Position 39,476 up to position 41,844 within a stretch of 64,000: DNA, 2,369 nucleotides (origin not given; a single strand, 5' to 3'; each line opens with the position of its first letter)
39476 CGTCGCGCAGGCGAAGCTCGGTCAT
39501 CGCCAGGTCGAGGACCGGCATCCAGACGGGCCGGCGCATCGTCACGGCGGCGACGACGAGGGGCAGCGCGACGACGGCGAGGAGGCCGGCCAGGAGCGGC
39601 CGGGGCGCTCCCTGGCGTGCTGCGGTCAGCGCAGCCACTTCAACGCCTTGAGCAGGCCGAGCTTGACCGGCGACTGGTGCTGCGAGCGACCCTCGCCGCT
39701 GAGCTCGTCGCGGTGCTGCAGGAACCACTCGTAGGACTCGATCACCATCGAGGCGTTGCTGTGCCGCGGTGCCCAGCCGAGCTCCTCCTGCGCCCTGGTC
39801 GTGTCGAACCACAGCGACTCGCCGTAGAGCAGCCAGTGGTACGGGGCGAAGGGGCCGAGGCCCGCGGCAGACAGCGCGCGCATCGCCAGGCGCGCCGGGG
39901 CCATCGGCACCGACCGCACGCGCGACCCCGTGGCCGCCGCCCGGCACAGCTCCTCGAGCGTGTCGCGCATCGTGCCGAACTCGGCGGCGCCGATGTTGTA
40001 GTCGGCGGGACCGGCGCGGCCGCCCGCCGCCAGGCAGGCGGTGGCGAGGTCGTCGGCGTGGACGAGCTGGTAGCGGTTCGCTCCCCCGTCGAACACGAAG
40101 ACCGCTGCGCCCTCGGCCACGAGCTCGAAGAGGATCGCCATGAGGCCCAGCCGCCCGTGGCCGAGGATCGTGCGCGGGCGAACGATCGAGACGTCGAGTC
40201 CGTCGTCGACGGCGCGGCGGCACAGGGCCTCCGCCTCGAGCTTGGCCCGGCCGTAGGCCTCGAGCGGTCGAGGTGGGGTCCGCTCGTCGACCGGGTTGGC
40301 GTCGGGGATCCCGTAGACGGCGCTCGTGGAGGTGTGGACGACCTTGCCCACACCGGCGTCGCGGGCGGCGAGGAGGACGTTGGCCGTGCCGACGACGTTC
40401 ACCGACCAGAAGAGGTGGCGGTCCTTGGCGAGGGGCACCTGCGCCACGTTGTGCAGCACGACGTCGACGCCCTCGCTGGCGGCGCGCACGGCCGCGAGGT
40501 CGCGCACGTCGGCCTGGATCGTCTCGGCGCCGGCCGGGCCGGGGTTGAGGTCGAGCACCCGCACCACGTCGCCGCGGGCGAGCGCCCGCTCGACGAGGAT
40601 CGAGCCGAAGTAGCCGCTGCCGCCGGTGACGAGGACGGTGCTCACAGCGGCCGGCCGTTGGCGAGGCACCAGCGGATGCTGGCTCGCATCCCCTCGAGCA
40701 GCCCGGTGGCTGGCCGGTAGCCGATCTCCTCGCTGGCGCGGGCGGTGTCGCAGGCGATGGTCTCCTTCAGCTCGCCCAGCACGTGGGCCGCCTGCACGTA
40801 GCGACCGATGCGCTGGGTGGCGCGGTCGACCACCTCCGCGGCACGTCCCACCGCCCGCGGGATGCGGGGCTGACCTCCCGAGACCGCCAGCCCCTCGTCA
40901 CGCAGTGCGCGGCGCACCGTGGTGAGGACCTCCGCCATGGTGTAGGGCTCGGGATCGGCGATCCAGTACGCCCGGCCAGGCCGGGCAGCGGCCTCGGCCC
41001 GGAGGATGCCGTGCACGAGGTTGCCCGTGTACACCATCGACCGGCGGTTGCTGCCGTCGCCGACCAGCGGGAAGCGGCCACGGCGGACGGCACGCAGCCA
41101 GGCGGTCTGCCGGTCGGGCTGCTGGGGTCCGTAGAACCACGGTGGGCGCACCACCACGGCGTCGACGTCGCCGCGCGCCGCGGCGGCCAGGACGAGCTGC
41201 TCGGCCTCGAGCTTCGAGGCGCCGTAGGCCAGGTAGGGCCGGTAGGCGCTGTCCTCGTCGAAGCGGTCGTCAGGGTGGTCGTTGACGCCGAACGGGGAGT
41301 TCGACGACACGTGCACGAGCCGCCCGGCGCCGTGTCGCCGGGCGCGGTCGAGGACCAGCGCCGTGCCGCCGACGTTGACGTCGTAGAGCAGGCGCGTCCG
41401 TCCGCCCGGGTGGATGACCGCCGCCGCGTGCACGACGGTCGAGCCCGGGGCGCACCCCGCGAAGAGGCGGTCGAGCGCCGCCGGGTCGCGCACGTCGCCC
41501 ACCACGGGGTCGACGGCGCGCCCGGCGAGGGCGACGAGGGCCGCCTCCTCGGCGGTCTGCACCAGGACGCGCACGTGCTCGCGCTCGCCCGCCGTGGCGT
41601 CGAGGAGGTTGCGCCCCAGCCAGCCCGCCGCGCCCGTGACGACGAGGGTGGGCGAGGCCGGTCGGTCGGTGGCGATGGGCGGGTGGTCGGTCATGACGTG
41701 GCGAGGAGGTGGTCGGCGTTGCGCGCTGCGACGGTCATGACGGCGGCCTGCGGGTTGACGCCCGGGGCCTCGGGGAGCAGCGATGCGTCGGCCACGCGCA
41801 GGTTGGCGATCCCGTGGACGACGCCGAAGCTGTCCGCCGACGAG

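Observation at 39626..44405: UbiA phosphoribosyltransferase coupled to a GMC flavoprotein and two NAD epimerases: possible non-orthologous replacement of DprE1/DprE2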

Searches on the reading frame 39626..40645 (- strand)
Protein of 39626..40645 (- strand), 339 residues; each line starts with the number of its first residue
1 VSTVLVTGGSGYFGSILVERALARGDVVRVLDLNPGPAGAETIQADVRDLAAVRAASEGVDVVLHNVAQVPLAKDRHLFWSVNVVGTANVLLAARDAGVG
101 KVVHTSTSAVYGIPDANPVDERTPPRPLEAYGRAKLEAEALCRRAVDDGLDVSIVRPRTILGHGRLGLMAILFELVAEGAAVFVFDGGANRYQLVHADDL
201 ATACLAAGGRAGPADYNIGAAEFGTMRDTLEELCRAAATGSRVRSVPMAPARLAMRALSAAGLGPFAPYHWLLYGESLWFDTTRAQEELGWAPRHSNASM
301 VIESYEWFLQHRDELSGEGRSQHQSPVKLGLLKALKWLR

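Call 4: search_protein_families(library=pfam, proteins=[window:39626-40645:-], max_evalue=0.01)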
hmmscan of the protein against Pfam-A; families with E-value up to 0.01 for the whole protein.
window:39626-40645:- (339 aa): 9 families
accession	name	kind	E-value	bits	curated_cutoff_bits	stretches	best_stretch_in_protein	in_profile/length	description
PF01370.27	Epimerase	-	3.9e-39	134.9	20.9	1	4-219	1-240/240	NAD dependent epimerase/dehydratase family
PF16363.11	GDP_Man_Dehyd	-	2.1e-21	77.2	27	1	5-301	1-329/332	GDP-mannose 4,6 dehydratase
PF01073.25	3Beta_HSD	-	3.2e-21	76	22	1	5-207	1-228/280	3-beta hydroxysteroid dehydrogenase/isomerase family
PF07993.18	NAD_binding_4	-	1.2e-16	61.1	20.1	1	54-169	83-216/258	Male sterility protein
PF04321.23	RmlD_sub_bind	-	9.1e-14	51.6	27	1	3-186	2-177/287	RmlD substrate binding domain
PF13460.12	NAD_binding_10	-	1.6e-13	51.4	27.2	1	8-160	1-146/184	NAD(P)H-binding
PF02719.21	Polysacc_synt_2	-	4e-09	36.5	20.2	1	42-108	58-129/293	Polysaccharide biosynthesis protein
PF05368.20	NmrA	-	3e-05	24.2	27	1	2-106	3-106/298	NmrA-like family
PF22660.2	RS_preATP-grasp-like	-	4.3e-05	24.3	27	1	1-91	1-94/98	Ribonucleotide synthetase preATP-grasp domain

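Call 5: search_protein_families(library=ncbifam, proteins=[window:39626-40645:-], max_evalue=0.01)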
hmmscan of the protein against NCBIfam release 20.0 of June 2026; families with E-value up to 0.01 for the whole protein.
window:39626-40645:- (339 aa): 32 families (the best 25 are shown)
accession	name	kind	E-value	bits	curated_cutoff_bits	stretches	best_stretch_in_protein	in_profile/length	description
TIGR03466.1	HpnA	hypoth_equivalog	2.6e-34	118.6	367.65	1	3-311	2-324/327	hopanoid-associated sugar epimerase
NF042422.1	oxyalk_red_OleD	equivalog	1.1e-27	97.3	580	1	4-296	3-316/329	2-alkyl-3-oxoalkanoate reductase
NF052578.1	StrlDmthSdmBMthl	equivalog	7.5e-22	78.5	600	1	3-163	2-172/328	sterol demethylase protein SdmB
TIGR04180.1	EDH_00030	hypoth_equivalog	1.5e-21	76.7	475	1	41-162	52-177/297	NAD-dependent 4,6-dehydratase LegB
TIGR01179.1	galE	equivalog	4.1e-19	68.6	262.3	1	4-154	2-170/332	UDP-glucose 4-epimerase GalE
NF042423.1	oxyalk_red_Shew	equivalog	8.7e-19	67.7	580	1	2-164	9-178/331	2-alkyl-3-oxoalkanoate reductase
TIGR01746.1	Thioester-redct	subfamily_domain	3.1e-18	66.1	213.35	1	57-213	86-252/371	thioester reductase domain-containing protein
TIGR01181.1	dTDP_gluc_dehyt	equivalog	6.4e-14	51.8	365.1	1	4-313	2-316/321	dTDP-glucose 4,6-dehydratase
NF004520.0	PRK05865.1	equivalog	1e-12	46.8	1509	1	4-227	3-192/854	sugar epimerase family protein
TIGR01214.1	rmlD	equivalog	1.6e-12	47.1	224.05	1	3-185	1-176/285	dTDP-4-dehydrorhamnose reductase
NF007956.0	PRK10675.1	subfamily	1.7e-10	40.5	394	1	3-141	2-159/338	UDP-glucose 4-epimerase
NF043036.1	ErythonDh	equivalog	1.7e-09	37.3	325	1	3-142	2-160/321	D-erythronate dehydrogenase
NF041293.1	G6PDh_Azf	equivalog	3.9e-09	36.3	400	1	3-143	4-164/252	NAD-dependent glucose-6-phosphate dehydrogenase Azf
NF011728.1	PRK15181.1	equivalog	5.4e-09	35.5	760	1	43-137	74-171/348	Vi polysaccharide biosynthesis UDP-N-acetylglucosaminuronic acid C-4 epimerase TviC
TIGR03589.1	PseB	equivalog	2.5e-08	33.3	407.75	1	45-109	60-127/324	UDP-N-acetylglucosamine 4,6-dehydratase (inverting)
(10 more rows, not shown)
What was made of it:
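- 39626..40645 (-): Extended SDR, group 2 (SDR2), with a conserved amphipathic C-terminal tail. The best NCBIfam hit is HpnA at 118 bits, below its cut-off (calls 4, 5).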

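Call 26: search_solved_structures(query=window:39626-40645:-, max_evalue=1e-8)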
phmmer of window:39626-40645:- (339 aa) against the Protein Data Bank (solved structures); distinct sequences matched with E-value up to 1e-8: 40.
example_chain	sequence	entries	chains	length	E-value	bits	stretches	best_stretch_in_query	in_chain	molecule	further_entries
2p5u_A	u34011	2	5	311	1e-20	77.6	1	4-260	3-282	UDP-glucose 4-epimerase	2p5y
7ys8_A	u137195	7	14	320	7.2e-20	74.9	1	4-232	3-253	UDP-glucose 4-epimerase | UDP-glucose 4-epimerase along with EC 5.1.3.2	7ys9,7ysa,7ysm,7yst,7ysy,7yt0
1r6d_A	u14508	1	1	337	9.5e-20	74.4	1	4-230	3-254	TDP-glucose-4,6-dehydratase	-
6jkg_A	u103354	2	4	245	1.1e-19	74.3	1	5-207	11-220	Sterol-4-alpha-carboxylate 3-dehydrogenase, decarboxylating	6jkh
8rdg_A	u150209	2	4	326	1.3e-19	74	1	4-205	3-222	SDR family NAD(P)-dependent oxidoreductase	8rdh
1r66_A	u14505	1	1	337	1.8e-19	73.6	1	4-230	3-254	TDP-glucose-4,6-dehydratase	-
3wj7_A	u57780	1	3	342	3e-19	72.8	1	4-311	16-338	Putative oxidoreductase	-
8rdi_A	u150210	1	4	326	4.9e-19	72.1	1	4-205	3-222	SDR family NAD(P)-dependent oxidoreductase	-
3aw9_A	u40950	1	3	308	1e-18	71.1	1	4-222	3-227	NAD-dependent epimerase/dehydratase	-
3icp_A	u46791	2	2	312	1.5e-17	67.2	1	4-222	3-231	NAD-dependent epimerase/dehydratase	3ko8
6wjb_A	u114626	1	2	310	1.6e-17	67.1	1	3-233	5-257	NAD-dependent epimerase/dehydratase family protein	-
6wj9_A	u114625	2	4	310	9.4e-17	64.6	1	3-233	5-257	NAD-dependent epimerase/dehydratase family protein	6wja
3ehe_A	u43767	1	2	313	2e-15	60.3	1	1-237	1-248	UDP-glucose 4-epimerase (GalE-1)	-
4id9_A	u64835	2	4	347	1.6e-14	57.3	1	4-146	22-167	SHORT-CHAIN DEHYDROGENASE/REDUCTASE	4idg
2c20_A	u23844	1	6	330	3.7e-14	56.1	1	1-142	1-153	UDP-GLUCOSE 4-EPIMERASE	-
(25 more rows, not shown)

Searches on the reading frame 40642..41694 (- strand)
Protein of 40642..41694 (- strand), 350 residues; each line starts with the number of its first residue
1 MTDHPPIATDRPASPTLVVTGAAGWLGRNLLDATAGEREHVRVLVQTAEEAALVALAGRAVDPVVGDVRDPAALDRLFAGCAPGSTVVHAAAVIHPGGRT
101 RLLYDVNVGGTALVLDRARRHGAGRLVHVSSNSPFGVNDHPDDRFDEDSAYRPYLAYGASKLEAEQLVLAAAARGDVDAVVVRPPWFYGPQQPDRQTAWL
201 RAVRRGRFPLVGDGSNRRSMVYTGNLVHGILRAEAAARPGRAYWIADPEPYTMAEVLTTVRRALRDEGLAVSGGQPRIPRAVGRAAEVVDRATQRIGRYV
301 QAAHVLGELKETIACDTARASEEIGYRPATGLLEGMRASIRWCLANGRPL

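Call 4: search_protein_families(library=pfam, proteins=[window:40642-41694:-], max_evalue=0.01)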
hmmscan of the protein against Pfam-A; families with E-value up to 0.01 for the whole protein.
window:40642-41694:- (350 aa): 9 families
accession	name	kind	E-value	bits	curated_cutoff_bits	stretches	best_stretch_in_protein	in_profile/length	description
PF01370.27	Epimerase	-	5.1e-35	121.5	20.9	1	18-245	2-239/240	NAD dependent epimerase/dehydratase family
PF01073.25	3Beta_HSD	-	3.3e-24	85.8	22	1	18-260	1-264/280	3-beta hydroxysteroid dehydrogenase/isomerase family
PF16363.11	GDP_Man_Dehyd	-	1.4e-21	77.7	27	1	19-337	2-330/332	GDP-mannose 4,6 dehydratase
PF04321.23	RmlD_sub_bind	-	1.4e-16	60.9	27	1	17-198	3-162/287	RmlD substrate binding domain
PF13460.12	NAD_binding_10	-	6.4e-14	52.7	27.2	1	21-192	1-151/184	NAD(P)H-binding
PF07993.18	NAD_binding_4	-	7.2e-14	52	20.1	1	61-203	63-219/258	Male sterility protein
PF02719.21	Polysacc_synt_2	-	1e-07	31.9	20.2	1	18-175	2-156/293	Polysaccharide biosynthesis protein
PF05368.20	NmrA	-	5.5e-05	23.3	27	1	16-80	4-69/298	NmrA-like family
PF00106.31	adh_short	-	0.0038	17.2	26.6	0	17-82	3-72/195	short chain dehydrogenase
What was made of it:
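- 40642..41694 (-): Extended SDR, group 1 (SDR1). Pfam Epimerase gives E 5e-35 (call 4).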

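Call 5: search_protein_families(library=ncbifam, proteins=[window:40642-41694:-], max_evalue=0.01)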
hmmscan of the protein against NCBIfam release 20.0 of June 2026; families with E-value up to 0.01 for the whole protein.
window:40642-41694:- (350 aa): 23 families
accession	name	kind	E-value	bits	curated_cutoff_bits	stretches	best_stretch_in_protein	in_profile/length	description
NF042422.1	oxyalk_red_OleD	equivalog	8.7e-28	97.6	580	1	17-338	3-323/329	2-alkyl-3-oxoalkanoate reductase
TIGR03466.1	HpnA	hypoth_equivalog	1e-23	83.7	367.65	1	18-347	4-325/327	hopanoid-associated sugar epimerase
NF042423.1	oxyalk_red_Shew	equivalog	1.5e-23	83.4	580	1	17-337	11-329/331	2-alkyl-3-oxoalkanoate reductase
TIGR01181.1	dTDP_gluc_dehyt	equivalog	2.2e-22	79.6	365.1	1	17-346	2-314/321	dTDP-glucose 4,6-dehydratase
NF052578.1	StrlDmthSdmBMthl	equivalog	2.4e-21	76.9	600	1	16-258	2-239/328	sterol demethylase protein SdmB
TIGR01214.1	rmlD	equivalog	2.5e-14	53.1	224.05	1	17-192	2-155/285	dTDP-4-dehydrorhamnose reductase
NF043036.1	ErythonDh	equivalog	6.3e-14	51.9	325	1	17-185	3-177/321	D-erythronate dehydrogenase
NF007582.0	PRK10217.1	equivalog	2.4e-13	49.9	698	1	17-346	4-334/355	dTDP-glucose 4,6-dehydratase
TIGR01746.1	Thioester-redct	subfamily_domain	7.9e-13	48.4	213.35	1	85-189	90-197/371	thioester reductase domain-containing protein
TIGR04180.1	EDH_00030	hypoth_equivalog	9.3e-13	47.9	475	1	18-196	2-184/297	NAD-dependent 4,6-dehydratase LegB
TIGR01179.1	galE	equivalog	3.9e-12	45.7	262.3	1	17-183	2-172/332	UDP-glucose 4-epimerase GalE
NF005539.0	PRK07201.1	equivalog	6.1e-12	45.1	549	1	17-171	3-164/657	SDR family oxidoreductase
NF058621.1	DiazavRedAvaA7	equivalog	2.1e-10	40.7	400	1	17-264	3-248/304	3-diazoavenalumate denitrifying reductase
NF007490.0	PRK10084.1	subfamily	8.3e-09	34.9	649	1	18-261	4-274/361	dTDP-glucose 4,6-dehydratase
NF041293.1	G6PDh_Azf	equivalog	1.4e-07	31.2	400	1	16-168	4-163/252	NAD-dependent glucose-6-phosphate dehydrogenase Azf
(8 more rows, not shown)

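Call 25: search_solved_structures(query=window:40642-41694:-, max_evalue=1e-8)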
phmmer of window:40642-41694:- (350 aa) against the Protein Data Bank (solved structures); distinct sequences matched with E-value up to 1e-8: 14.
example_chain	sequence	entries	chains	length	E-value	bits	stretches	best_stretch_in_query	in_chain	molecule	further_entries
1r6d_A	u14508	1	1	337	1.4e-17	67.2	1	17-252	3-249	TDP-glucose-4,6-dehydratase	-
1r66_A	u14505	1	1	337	8.1e-17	64.7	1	17-252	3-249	TDP-glucose-4,6-dehydratase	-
6kv9_A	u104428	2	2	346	5.6e-16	62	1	14-237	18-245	MoeE5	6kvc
1kep_A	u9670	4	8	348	9.1e-14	54.7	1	16-258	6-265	dTDP-D-glucose 4,6-dehydratase | DTDP-GLUCOSE 4,6-DEHYDRATASE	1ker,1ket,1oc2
10ke_A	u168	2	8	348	3e-12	49.7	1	16-270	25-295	Capsular polysaccharide biosynthesis protein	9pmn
1bxk_A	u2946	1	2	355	2.5e-11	46.7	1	17-346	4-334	PROTEIN (DTDP-GLUCOSE 4,6-DEHYDRATASE)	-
8rdg_A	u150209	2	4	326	3.7e-11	46.1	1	17-232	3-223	SDR family NAD(P)-dependent oxidoreductase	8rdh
6wjb_A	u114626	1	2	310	4.4e-11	45.9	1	16-235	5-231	NAD-dependent epimerase/dehydratase family protein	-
6jkg_A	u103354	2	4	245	5.8e-11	45.5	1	76-239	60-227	Sterol-4-alpha-carboxylate 3-dehydrogenase, decarboxylating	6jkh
8rdi_A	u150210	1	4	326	1.3e-10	44.3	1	17-232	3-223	SDR family NAD(P)-dependent oxidoreductase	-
6wj9_A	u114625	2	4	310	4.3e-10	42.6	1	16-235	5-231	NAD-dependent epimerase/dehydratase family protein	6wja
6bi4_A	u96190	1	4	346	5.9e-10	42.2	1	102-258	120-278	dTDP-glucose 4,6-dehydratase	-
1g1a_A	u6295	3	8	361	2.2e-09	40.3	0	62-249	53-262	DTDP-D-GLUCOSE 4,6-DEHYDRATASE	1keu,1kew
2hun_A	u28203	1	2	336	4.1e-09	39.4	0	64-263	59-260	336aa long hypothetical dTDP-glucose 4,6-dehydratase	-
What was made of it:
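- By sequence, the closest solved relatives of the SDRs are nucleotide-sugar enzymes (calls 25, 26).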
